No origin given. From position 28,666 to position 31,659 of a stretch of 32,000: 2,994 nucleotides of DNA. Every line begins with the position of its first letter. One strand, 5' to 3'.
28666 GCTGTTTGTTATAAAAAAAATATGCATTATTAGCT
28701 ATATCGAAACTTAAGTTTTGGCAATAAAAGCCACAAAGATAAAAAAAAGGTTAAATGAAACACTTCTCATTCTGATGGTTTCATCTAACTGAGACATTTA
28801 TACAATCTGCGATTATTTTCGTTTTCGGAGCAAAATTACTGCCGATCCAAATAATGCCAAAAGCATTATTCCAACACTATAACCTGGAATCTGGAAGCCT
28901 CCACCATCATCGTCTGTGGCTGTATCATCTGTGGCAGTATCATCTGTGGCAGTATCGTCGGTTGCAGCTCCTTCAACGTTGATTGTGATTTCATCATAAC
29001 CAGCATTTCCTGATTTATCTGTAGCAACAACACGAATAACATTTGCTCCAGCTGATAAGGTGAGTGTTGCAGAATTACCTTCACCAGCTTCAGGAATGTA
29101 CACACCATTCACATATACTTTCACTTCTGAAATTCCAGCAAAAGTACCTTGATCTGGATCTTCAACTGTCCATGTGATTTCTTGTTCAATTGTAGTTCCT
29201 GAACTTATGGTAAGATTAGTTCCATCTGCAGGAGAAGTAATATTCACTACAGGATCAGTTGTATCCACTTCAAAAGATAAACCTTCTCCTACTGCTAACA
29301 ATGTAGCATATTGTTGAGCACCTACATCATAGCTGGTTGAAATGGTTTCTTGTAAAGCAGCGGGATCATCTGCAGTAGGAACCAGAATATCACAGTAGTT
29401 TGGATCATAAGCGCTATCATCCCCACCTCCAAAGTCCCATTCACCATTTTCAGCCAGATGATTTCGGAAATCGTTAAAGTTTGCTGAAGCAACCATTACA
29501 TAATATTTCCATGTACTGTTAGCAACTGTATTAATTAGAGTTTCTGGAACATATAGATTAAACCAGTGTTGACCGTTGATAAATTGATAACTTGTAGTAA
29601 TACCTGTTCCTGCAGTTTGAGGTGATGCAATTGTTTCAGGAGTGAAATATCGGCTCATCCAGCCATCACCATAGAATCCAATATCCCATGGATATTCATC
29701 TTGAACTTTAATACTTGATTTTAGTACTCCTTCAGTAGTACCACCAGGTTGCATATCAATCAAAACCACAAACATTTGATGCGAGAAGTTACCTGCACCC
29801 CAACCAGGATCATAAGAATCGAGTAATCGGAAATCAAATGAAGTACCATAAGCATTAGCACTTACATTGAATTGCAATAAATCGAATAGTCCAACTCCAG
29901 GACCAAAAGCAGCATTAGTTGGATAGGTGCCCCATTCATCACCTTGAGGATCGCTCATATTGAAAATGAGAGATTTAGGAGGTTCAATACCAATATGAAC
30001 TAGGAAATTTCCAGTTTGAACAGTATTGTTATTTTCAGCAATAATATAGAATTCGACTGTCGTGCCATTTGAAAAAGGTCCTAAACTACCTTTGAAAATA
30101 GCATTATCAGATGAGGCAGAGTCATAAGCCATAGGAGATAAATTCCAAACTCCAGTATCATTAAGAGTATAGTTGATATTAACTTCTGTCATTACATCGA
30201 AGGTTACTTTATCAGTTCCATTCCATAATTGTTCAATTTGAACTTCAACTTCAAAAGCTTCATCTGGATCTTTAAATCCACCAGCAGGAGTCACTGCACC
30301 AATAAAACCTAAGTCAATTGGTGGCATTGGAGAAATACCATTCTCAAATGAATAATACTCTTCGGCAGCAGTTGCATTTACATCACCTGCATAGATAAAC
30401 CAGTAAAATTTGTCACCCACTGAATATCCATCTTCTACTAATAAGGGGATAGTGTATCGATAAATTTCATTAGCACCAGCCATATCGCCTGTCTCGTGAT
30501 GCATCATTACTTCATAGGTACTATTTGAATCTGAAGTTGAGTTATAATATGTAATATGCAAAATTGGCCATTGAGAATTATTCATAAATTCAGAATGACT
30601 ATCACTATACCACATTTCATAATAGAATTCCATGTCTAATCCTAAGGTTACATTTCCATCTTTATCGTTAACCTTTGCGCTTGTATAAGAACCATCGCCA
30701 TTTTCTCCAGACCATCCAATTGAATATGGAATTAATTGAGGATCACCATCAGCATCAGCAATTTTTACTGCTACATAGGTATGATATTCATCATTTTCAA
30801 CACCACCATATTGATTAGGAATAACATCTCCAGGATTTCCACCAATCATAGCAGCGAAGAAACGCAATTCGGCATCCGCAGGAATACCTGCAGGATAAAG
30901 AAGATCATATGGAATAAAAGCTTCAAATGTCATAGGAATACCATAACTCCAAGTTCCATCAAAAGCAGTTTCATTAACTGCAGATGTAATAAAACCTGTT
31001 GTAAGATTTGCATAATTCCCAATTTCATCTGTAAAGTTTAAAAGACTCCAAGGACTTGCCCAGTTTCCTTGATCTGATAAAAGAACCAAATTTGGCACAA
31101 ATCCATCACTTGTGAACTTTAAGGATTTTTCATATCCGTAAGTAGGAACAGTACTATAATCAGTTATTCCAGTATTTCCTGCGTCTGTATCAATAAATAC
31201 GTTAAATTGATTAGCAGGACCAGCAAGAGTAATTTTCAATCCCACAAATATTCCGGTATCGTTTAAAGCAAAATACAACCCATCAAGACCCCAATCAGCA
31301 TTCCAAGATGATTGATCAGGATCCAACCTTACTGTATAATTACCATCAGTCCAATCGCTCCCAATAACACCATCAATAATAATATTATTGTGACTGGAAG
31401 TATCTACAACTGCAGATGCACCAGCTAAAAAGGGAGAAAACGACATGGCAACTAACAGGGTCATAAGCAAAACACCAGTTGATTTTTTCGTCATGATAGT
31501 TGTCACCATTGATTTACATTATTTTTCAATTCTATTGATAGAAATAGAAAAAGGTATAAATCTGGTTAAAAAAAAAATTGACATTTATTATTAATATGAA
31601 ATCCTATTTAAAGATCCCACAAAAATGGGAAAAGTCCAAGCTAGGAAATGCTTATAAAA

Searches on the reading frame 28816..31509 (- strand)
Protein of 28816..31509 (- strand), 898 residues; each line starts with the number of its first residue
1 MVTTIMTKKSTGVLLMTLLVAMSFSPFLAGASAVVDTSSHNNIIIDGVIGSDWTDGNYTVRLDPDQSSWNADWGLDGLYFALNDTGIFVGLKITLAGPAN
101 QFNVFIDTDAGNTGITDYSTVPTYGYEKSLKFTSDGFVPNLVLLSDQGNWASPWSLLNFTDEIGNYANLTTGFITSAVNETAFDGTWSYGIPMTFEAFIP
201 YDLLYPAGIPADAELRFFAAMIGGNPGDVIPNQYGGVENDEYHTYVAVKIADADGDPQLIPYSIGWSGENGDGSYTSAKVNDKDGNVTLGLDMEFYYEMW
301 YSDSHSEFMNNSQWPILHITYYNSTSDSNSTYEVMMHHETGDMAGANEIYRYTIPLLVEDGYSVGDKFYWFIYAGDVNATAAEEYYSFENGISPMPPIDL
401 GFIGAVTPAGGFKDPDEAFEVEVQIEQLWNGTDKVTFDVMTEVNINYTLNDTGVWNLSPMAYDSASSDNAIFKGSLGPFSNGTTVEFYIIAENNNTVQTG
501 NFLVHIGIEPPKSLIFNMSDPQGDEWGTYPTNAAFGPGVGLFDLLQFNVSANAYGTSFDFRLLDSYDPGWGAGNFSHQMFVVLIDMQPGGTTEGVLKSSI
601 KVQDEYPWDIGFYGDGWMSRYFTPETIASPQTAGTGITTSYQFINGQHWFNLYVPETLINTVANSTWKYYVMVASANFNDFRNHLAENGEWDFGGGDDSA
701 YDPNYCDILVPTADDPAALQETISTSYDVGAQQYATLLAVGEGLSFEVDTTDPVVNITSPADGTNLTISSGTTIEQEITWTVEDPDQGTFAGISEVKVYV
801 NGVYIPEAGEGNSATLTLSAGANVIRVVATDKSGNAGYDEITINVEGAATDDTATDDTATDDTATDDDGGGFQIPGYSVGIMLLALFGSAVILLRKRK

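Call 72: search_protein_families(library=pfam, proteins=[window:28816-31509:-])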
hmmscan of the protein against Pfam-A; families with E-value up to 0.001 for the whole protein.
window:28816-31509:- (898 aa): 4 families
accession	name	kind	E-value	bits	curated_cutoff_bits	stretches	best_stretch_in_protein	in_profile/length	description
PF09985.14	Glucodextran_C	-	3.6e-33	115.4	22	1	515-737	1-226/228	C-terminal binding-module, SLH-like, of glucodextranase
PF06832.18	BiPBP_C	-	6.4e-06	26.4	26.8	1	750-835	7-84/90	Penicillin-Binding Protein C-terminus Family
PF09136.16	Glucodextran_B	-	3.5e-05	24.1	27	1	753-845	1-81/83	Glucodextranase, domain B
PF17957.7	Big_7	-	0.0003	21.8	24.1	1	753-819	1-55/70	Bacterial Ig domain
